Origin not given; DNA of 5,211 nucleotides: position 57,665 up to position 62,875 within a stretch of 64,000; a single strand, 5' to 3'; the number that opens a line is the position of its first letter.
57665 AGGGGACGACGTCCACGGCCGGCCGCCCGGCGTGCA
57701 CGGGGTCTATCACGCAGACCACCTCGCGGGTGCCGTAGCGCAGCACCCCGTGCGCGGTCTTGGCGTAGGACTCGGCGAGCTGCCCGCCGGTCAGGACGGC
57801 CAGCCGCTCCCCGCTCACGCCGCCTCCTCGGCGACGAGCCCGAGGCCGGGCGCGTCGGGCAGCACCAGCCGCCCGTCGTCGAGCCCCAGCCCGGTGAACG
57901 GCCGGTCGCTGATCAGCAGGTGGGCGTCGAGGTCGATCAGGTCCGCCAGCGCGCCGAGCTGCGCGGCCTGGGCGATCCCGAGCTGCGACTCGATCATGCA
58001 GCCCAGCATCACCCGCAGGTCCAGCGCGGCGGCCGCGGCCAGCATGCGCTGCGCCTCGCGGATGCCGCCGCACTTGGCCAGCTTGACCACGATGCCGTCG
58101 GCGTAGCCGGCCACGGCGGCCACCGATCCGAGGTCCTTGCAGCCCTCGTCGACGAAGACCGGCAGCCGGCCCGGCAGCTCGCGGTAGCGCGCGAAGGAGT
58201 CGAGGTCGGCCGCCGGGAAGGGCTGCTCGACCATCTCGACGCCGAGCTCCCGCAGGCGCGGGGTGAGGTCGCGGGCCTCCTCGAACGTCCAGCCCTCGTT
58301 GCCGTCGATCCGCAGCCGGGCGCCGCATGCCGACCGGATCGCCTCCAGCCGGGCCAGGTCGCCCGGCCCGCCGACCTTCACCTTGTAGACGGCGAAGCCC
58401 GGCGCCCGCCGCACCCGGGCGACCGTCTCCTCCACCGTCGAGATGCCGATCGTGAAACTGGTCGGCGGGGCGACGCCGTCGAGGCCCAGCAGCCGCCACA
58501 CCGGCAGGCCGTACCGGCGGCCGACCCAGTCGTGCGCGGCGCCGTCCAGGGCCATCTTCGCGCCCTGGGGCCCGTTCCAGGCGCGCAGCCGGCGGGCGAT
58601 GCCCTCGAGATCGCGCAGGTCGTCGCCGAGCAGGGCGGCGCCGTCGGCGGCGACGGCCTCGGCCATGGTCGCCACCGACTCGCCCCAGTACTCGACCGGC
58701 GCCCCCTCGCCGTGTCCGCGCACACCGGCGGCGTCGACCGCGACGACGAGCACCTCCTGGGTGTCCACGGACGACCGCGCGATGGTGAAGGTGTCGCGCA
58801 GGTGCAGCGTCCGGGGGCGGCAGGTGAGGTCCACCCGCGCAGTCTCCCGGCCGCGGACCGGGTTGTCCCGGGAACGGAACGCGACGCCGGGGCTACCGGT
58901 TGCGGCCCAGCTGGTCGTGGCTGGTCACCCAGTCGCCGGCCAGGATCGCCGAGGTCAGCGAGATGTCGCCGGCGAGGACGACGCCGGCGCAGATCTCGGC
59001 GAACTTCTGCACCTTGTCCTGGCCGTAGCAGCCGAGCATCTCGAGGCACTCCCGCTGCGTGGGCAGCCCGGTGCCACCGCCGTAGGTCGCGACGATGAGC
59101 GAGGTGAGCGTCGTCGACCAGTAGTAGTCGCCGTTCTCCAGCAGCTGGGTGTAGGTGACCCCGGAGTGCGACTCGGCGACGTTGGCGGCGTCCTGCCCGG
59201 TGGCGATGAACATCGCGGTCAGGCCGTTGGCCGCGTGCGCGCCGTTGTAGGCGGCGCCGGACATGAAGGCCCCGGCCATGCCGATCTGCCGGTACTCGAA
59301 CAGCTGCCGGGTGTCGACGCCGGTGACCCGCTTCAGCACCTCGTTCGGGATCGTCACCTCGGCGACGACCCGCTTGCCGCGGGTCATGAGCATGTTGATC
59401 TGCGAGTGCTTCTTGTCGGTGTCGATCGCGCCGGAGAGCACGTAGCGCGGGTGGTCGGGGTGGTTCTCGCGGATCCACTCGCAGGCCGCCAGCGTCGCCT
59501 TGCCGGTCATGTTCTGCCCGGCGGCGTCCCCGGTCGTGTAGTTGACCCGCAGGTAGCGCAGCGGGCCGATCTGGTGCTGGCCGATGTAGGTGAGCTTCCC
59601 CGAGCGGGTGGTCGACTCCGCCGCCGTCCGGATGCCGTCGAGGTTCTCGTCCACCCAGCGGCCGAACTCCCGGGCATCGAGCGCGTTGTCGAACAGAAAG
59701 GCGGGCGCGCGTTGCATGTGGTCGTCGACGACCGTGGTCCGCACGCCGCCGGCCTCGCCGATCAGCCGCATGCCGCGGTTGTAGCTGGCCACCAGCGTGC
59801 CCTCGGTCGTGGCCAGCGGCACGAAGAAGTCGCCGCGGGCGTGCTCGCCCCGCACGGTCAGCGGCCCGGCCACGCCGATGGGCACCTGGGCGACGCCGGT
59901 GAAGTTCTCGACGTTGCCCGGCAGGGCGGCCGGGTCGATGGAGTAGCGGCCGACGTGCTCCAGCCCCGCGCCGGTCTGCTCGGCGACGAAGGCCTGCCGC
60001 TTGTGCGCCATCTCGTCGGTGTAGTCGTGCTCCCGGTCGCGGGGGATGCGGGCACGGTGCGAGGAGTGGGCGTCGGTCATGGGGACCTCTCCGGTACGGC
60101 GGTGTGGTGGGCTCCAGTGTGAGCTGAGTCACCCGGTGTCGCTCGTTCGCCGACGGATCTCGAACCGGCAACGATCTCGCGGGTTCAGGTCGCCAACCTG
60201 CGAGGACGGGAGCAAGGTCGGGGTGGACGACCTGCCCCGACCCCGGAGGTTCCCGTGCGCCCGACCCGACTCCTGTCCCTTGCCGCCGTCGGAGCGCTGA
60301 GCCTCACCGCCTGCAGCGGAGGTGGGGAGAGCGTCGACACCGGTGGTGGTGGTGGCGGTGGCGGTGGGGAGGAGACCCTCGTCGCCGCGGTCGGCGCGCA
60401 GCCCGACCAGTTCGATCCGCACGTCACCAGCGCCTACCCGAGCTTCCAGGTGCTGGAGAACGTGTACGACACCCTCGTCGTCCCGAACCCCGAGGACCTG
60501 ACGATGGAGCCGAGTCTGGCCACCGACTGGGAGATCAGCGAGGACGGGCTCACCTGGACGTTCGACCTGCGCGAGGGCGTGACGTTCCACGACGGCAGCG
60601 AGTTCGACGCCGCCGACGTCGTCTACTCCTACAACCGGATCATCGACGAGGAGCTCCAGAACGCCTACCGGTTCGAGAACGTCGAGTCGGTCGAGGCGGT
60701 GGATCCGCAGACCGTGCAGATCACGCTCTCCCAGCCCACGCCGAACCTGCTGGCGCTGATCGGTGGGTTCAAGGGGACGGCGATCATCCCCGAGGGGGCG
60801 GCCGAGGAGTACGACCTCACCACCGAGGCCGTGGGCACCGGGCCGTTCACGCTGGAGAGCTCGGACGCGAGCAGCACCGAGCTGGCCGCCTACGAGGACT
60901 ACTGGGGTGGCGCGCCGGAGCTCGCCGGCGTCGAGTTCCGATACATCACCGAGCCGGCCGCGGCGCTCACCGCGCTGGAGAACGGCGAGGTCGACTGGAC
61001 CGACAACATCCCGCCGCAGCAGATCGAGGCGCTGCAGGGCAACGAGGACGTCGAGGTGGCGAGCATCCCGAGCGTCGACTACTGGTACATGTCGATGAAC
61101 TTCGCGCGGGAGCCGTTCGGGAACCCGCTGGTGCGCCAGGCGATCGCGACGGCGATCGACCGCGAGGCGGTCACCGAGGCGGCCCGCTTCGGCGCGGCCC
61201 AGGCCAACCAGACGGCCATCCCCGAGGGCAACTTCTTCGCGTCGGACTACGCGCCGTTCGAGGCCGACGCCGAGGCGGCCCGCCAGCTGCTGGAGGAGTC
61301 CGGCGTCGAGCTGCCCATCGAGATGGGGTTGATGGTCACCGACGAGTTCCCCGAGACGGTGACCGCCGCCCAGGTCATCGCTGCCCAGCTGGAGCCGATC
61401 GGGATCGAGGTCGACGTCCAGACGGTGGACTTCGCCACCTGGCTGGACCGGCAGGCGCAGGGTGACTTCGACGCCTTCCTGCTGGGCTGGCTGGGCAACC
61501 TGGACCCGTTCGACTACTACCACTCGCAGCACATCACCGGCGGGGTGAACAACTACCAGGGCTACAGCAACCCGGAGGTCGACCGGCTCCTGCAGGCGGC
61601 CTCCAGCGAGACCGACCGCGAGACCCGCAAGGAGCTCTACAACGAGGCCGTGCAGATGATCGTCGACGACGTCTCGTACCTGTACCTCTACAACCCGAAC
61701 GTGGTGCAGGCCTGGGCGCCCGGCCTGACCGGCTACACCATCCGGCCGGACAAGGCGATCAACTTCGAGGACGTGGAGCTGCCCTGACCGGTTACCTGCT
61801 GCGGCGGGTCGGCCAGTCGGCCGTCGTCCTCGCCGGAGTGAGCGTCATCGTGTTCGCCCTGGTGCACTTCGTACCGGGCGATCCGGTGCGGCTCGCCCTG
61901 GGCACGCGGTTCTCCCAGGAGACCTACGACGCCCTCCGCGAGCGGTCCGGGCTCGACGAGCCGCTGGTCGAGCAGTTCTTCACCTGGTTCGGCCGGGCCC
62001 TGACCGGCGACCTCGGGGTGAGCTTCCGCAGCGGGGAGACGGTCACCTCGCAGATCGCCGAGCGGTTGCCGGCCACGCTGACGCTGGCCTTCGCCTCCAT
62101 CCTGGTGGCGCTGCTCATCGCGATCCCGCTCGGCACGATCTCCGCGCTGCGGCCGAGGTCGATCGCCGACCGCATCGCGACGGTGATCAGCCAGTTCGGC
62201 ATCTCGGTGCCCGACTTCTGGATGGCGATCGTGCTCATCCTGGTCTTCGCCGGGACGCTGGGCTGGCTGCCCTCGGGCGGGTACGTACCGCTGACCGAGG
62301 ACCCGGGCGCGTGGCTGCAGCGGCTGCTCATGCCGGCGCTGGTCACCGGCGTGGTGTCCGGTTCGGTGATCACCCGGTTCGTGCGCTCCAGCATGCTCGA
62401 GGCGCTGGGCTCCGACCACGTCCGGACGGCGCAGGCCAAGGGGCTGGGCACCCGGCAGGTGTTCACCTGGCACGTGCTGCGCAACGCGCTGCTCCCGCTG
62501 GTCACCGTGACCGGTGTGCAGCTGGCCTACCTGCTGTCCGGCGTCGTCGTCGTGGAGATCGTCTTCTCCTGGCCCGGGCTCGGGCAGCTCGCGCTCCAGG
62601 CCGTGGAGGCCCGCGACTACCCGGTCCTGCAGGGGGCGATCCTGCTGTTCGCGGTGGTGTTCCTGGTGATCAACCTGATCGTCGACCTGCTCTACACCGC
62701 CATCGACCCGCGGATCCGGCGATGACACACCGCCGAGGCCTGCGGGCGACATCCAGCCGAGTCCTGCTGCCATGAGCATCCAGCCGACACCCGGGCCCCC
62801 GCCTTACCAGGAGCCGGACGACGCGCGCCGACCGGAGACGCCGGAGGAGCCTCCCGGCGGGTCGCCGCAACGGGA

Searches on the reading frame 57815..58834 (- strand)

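Call 43: search_protein_families(library=pfam, proteins=[window:57815-58834:-], max_evalue=0.001)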
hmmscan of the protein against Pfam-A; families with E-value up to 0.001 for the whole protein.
window:57815-58834:- (339 aa): 2 families
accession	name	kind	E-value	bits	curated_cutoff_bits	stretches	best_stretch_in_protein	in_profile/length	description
PF13378.12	MR_MLE_C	-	2.5e-37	129.2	29.4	1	135-337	3-217/219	Enolase C-terminal domain-like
PF02746.21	MR_MLE_N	-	5.6e-13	49.6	22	1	10-117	11-117/117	Mandelate racemase / muconate lactonizing enzyme, N-terminal domain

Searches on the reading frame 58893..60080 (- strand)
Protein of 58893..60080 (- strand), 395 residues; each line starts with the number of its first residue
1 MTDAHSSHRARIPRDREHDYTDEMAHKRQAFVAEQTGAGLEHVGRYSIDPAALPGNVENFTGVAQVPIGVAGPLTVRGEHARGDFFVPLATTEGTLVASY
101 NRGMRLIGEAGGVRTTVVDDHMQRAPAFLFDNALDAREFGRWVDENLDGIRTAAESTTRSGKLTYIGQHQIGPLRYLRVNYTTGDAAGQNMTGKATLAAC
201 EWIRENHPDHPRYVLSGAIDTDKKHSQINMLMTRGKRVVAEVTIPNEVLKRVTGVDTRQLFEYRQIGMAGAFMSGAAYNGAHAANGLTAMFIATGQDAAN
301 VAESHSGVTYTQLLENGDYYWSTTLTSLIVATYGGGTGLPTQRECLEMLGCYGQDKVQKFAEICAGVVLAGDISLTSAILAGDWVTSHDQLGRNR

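Call 43: search_protein_families(library=pfam, proteins=[window:58893-60080:-], max_evalue=0.001)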
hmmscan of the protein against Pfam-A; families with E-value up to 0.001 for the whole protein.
window:58893-60080:- (395 aa): 1 family
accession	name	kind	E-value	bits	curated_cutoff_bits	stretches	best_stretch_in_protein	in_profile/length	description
PF00368.23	HMG-CoA_red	-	3.8e-121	405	27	1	26-393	3-368/368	Hydroxymethylglutaryl-coenzyme A reductase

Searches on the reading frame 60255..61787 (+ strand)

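Call 43: search_protein_families(library=pfam, proteins=[window:60255-61787:+], max_evalue=0.001)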
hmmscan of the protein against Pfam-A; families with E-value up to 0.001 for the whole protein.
window:60255-61787:+ (510 aa): 2 families
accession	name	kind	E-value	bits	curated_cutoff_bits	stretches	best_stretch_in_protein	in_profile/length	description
PF00496.27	SBP_bac_5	-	3.6e-98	329.5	32.4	1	84-423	2-358/368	Bacterial extracellular solute-binding proteins, family 5 Middle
PF04069.17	OpuAC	-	0.00019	21.6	21.2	0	364-434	9-63/257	Substrate binding domain of ABC-type glycine betaine transport system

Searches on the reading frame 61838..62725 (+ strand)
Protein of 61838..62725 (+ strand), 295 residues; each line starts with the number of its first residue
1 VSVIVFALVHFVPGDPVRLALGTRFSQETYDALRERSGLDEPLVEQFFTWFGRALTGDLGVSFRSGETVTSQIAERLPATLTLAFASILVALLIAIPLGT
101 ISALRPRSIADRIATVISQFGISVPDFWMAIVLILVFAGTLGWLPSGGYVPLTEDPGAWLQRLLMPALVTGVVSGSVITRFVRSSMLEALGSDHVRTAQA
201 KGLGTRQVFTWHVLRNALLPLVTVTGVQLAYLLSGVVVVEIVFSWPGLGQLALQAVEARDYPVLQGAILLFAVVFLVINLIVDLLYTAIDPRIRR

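Call 43: search_protein_families(library=pfam, proteins=[window:61838-62725:+], max_evalue=0.001)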
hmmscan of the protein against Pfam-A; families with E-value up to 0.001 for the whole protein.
window:61838-62725:+ (295 aa): 2 families
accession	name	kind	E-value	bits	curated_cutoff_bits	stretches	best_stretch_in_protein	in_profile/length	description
PF00528.27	BPD_transp_1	-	2.1e-44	151.9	26.4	1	95-295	1-184/184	Binding-protein-dependent transport system inner membrane component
PF19300.4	BPD_transp_1_N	-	1.6e-11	44.8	23.8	1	1-84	19-114/114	Binding-prot-dependent transport system membrane comp, N-term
